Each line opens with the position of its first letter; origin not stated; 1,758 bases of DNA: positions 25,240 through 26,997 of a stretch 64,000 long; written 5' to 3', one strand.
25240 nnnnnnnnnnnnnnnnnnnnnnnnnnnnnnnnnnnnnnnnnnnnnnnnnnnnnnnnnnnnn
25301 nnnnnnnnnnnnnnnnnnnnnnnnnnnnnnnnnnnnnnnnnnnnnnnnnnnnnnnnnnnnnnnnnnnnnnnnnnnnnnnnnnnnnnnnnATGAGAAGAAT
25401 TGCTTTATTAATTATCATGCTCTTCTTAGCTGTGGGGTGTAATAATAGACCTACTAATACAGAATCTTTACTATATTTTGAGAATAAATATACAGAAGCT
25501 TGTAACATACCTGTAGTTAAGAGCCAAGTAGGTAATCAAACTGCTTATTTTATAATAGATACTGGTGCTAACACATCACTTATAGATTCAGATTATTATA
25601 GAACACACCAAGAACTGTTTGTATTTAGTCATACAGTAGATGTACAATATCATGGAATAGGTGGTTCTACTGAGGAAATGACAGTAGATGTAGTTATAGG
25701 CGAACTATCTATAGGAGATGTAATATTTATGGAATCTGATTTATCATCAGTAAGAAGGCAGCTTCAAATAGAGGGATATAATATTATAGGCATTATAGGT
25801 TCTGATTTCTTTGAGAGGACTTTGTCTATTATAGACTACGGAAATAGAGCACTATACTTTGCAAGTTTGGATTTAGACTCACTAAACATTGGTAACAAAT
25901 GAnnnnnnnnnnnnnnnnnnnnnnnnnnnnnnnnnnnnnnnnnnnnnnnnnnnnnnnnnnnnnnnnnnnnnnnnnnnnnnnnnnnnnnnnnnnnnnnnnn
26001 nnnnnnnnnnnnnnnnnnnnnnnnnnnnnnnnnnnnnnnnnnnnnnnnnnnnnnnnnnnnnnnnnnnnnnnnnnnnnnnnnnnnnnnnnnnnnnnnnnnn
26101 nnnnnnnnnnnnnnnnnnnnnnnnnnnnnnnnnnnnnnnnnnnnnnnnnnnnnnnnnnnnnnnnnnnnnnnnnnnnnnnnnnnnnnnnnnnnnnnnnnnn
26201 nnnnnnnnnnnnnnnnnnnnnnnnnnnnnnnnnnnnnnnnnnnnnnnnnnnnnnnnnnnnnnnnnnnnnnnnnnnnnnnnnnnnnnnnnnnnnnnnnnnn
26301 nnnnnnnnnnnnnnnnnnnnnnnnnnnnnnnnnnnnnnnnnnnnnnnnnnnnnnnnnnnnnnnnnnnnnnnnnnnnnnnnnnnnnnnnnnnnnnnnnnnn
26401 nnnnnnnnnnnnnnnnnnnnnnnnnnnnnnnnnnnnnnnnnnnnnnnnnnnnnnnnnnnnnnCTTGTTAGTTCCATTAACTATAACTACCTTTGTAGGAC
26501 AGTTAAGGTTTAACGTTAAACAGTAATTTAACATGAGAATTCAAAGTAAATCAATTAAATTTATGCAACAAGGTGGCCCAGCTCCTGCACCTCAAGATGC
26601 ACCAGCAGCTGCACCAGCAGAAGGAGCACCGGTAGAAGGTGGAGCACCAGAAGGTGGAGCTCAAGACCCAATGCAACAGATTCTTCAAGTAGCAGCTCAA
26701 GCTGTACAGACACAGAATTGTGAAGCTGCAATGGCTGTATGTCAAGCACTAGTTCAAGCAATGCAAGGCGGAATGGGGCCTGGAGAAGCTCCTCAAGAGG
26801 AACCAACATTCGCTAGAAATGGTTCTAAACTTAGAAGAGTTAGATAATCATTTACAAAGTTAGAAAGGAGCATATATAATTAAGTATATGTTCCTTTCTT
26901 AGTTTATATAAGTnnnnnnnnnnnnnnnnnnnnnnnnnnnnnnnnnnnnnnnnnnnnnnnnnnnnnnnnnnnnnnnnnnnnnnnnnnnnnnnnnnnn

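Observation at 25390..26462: Translationally coupled pair of a lipoprotein-anchored retropepsin-like aspartic protease and a DUF192 protein inside the virion module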

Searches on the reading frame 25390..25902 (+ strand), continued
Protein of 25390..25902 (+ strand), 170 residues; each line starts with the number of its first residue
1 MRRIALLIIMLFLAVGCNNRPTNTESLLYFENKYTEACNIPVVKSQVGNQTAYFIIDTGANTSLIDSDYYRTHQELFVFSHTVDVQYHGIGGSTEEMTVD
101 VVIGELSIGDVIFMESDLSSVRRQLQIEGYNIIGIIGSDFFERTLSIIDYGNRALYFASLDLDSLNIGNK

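Call 44: find_encoding_contigs(protein=P0199, flank=6000, max_places=2)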
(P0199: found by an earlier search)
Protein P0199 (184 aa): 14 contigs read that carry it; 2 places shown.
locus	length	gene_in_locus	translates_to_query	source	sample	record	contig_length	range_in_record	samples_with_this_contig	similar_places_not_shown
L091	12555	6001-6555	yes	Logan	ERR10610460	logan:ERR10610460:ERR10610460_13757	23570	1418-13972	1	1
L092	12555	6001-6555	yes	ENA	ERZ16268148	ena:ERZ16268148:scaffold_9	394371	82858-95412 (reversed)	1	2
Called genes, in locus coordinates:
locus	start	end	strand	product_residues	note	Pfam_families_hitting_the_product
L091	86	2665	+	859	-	PF00176:SNF2-rel_dom, PF04851:ResIII, PF00271:Helicase_C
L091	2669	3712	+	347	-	PF02086:MethyltransfD12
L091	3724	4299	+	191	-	PF00929:RNase_T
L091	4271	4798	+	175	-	-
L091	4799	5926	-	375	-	PF26809:Phage_T4_gp13 (faint)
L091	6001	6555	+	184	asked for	PF13650:Asp_protease_2 (weak)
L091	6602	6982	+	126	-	-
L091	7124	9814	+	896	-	PF03104:DNA_pol_B_exo1, PF00136:DNA_pol_B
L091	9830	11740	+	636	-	PF05265:DUF723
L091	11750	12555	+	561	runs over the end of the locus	-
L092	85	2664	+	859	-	PF00176:SNF2-rel_dom, PF04851:ResIII, PF00271:Helicase_C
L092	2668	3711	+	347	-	PF02086:MethyltransfD12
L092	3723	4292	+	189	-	PF00929:RNase_T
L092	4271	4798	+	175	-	-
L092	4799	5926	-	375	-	PF26809:Phage_T4_gp13 (faint)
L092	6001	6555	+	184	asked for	PF13650:Asp_protease_2 (weak)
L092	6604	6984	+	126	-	-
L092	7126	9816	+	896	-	PF03104:DNA_pol_B_exo1, PF00136:DNA_pol_B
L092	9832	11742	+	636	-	PF05265:DUF723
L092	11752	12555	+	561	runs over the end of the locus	-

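Call 48: find_encoding_contigs(protein=P0170, flank=6000, max_places=1)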
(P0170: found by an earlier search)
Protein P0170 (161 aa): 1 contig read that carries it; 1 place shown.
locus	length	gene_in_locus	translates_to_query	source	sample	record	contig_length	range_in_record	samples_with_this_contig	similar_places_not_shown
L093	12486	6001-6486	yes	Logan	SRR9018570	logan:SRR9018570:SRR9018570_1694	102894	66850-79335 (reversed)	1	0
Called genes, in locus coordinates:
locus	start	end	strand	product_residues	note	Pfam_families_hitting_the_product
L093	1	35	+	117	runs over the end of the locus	-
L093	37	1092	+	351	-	PF25731:crAss_MUZ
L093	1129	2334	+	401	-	-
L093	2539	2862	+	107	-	PF25731:crAss_MUZ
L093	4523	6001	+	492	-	-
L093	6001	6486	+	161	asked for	-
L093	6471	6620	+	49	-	PF02643:DUF192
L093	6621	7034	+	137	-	PF02643:DUF192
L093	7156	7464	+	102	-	-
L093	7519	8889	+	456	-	-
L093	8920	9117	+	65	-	-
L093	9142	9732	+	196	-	-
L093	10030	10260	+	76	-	-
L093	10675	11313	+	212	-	-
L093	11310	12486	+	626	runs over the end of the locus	-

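Call 49: find_encoding_contigs(protein=P0194, flank=6000, max_places=1)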
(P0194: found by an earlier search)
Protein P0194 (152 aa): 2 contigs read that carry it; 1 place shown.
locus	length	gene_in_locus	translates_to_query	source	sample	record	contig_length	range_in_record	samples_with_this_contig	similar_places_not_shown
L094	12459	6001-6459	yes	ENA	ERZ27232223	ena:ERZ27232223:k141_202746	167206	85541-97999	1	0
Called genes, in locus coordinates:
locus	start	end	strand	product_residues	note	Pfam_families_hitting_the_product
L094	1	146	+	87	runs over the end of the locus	PF07453:NUMOD1, PF22083:I-HmuI_NUMOD-like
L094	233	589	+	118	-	-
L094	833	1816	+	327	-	PF05265:DUF723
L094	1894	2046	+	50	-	-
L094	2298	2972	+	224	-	PF01541:GIY-YIG (weak)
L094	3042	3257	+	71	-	-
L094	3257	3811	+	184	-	-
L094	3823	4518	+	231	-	-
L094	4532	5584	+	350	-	-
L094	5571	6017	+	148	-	PF24608:PDDEXK_15 (weak)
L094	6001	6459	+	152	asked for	-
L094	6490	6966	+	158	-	-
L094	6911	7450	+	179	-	-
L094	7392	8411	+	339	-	-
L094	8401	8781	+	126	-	-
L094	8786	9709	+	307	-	PF00004:AAA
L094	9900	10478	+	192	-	-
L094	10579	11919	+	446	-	-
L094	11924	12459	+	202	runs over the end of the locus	-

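Call 50: find_encoding_contigs(protein=P0036, flank=6000, max_places=1)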
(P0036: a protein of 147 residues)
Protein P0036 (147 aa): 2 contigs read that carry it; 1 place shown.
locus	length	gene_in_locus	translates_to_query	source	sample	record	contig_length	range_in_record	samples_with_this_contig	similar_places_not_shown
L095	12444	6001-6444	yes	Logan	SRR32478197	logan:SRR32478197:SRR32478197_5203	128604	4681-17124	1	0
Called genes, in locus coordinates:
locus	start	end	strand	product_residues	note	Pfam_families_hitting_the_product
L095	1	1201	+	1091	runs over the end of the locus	PF13884:Peptidase_S74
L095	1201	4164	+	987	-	PF00041:fn3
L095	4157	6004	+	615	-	-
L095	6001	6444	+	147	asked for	PF09668:Asp_protease (weak), PF00077:RVP, PF13650:Asp_protease_2, PF13975:gag-asp_proteas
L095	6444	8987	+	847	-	PF13004:BACON (faint), PF19190:BACON_2 (weak)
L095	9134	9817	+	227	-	PF25702:CrAss_Ring_2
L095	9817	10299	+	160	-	-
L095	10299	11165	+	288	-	PF24228:CrAss_Ring_1 (weak)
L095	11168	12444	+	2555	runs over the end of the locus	-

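Call 51: find_encoding_contigs(protein=P0021, flank=6000, max_places=1)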
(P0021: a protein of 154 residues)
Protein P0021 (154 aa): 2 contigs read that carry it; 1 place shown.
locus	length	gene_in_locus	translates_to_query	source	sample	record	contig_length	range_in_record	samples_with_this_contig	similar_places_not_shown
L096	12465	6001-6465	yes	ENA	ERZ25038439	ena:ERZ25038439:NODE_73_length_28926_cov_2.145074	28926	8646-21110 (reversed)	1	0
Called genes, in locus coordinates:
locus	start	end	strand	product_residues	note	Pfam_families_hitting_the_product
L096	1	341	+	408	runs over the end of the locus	PF00270:DEAD (weak), PF04851:ResIII, PF16203:ERCC3_RAD25_C (weak), PF00271:Helicase_C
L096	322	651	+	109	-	-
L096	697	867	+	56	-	-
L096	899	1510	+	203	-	-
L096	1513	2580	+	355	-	PF03796:DnaB_C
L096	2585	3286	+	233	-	PF13479:AAA_24 (weak)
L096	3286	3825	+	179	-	-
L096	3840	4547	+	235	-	-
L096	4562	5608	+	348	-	PF13155:Toprim_2 (faint)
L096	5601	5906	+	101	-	PF24608:PDDEXK_15 (weak)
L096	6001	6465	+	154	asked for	-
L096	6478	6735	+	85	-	-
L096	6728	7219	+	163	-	PF06941:NT5C (faint)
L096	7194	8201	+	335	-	-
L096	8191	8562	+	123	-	-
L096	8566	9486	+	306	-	PF13173:AAA_14 (faint), PF20720:nSTAND3 (faint), PF00004:AAA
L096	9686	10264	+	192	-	-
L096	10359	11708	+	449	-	-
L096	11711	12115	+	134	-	-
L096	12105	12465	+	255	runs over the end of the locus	-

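Call 58: find_related_loci(query=A2, collection=genome_contigs, flank=5000)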
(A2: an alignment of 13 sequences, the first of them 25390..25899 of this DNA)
Query A2 (170 aa) in genome_contigs; peptide patterns used: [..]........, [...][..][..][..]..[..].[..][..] (x = any residue, [..] = any of these).
56 stretches matched a pattern; 1 encode a relative of the query (tblastn E <= 1e-3); 1 distinct loci.
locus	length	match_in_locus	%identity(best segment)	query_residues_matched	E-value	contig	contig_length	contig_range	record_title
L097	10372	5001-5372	35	39-160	4e-17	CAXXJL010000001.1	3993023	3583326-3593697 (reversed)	MAG: Bacteroidaceae bacterium isolate df2d7d49-e5db-4520-accc-3f86dccd64c9 genome assembly, contig: contig_1, whole geno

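Call 77: search_protein_families(library=ncbifam, proteins=[window:25390-25899:+, L097:4824-5402:+], max_evalue=0.1)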
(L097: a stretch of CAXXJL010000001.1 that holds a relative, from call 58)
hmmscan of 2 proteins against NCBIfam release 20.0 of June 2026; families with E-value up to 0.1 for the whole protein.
window:25390-25899:+ (170 aa): 2 families
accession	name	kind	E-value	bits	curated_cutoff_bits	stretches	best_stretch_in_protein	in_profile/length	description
TIGR01886.1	dipeptidase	equivalog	0.023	13.5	632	1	52-112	143-203/466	dipeptidase PepV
NF008106.0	PRK10852.1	subfamily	0.063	12.3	308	1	47-133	155-236/338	thiosulfate ABC transporter substrate-binding protein CysP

L097:4824-5402:+ (193 aa): 0 families

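Call 78: search_protein_families(library=padloc, proteins=[window:25390-25899:+], max_evalue=0.1)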
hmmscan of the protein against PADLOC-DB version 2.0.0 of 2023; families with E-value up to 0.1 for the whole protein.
window:25390-25899:+ (170 aa): 2 families
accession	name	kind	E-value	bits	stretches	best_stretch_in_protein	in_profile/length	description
PDLC04405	PDC-M08B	-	1.2e-08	33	1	52-156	26-124/127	-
PDLC04402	PDC-M08B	-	1.2e-07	29.8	1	53-156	27-125/128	-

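Call 87: fold_search(model_id=the predicted structure, library=viral)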
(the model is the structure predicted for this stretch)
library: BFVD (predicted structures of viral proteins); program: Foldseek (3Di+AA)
matches with E <= 10: 1020; with E <= 0.001: 21
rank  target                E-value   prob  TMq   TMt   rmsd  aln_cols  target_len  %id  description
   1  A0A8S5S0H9            1.2e-15  1.00  0.71  0.66  10.7       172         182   37  Gag-pro-pol polyprotein/ pepstatin A sheet, dimer, Protease, Pepstain.5A [Myoviridae sp. ctNQV2]
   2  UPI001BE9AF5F         5.9e-10  1.00  0.62  0.65  12.2       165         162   22  (no name look-up for this kind of identifier)
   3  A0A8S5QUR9            9.3e-10  1.00  0.58  0.55  14.3       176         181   20  Retropepsin-like protein [CrAss-like virus sp. ctDAq1]
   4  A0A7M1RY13            3.4e-08  1.00  0.54  0.54  18.0       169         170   16  Aspartyl protease [uncultured phage cr111_1]
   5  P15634                2.1e-06  1.00  0.52  0.58   4.9       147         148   17  Uncharacterized protein 7 [Soybean chlorotic mottle virus]
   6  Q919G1                2.3e-06  1.00  0.50  0.58   7.8       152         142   17  Uncharacterized protein [Blueberry red ringspot virus]
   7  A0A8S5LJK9            6.7e-06  1.00  0.44  0.50   5.7       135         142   15  Nonstructural protein 4, aspartic protease, cytoplasmic, HYDROLASE.25A [Siphoviridae sp. ct3o911]
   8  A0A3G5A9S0            1.3e-05  1.00  0.46  0.46  16.8       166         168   15  Aspartic peptidase DDI1-type domain-containing protein [Hyperionvirus sp.]
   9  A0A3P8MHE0            2.2e-05  1.00  0.47  0.33  22.1       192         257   15  Pepsin-like aspartate protease (Fragment) [Cacao swollen shoot virus]
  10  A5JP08                4.4e-05  1.00  0.43  0.36   9.4       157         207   16  Polyprotein (Fragment) [Citrus yellow mosaic virus]
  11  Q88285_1              7.8e-05  1.00  0.46  0.10   9.7       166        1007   17  (no name in the UniProt tables at hand)
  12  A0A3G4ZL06            1.3e-04  1.00  0.45  0.36  20.7       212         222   13  Aspartic peptidase DDI1-type domain-containing protein [Terrestrivirus sp.]
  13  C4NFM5                1.6e-04  1.00  0.36  0.11  13.9       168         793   18  RNA-directed DNA polymerase [Sweet potato pakakuy virus]
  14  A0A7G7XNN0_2          2.2e-04  1.00  0.41  0.10  14.8       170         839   16  RNA-directed DNA polymerase [Jujube associated badnavirus]
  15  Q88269                2.4e-04  1.00  0.44  0.42   5.6       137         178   16  Gag protein (Fragment) [Spleen necrosis virus]
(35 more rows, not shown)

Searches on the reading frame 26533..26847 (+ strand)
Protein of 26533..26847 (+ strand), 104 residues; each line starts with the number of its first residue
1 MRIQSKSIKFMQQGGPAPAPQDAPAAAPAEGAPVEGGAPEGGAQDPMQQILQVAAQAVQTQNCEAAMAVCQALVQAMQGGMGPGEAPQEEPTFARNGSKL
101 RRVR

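Call 4: search_protein_families(library=pfam, proteins=[window:26533-26847:+], max_evalue=1)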
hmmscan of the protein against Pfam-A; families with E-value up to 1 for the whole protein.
window:26533-26847:+ (104 aa): 1 family
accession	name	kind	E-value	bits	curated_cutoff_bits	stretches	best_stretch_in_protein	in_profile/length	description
PF25097.1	ARM_Cnot1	-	0.14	12.2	27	1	44-84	19-57/201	Cnot1 ARM repeat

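Call 5: search_protein_families(library=phrogs, proteins=[window:26533-26847:+], max_evalue=0.01)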
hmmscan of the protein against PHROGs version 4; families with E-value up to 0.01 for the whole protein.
window:26533-26847:+ (104 aa): 0 families
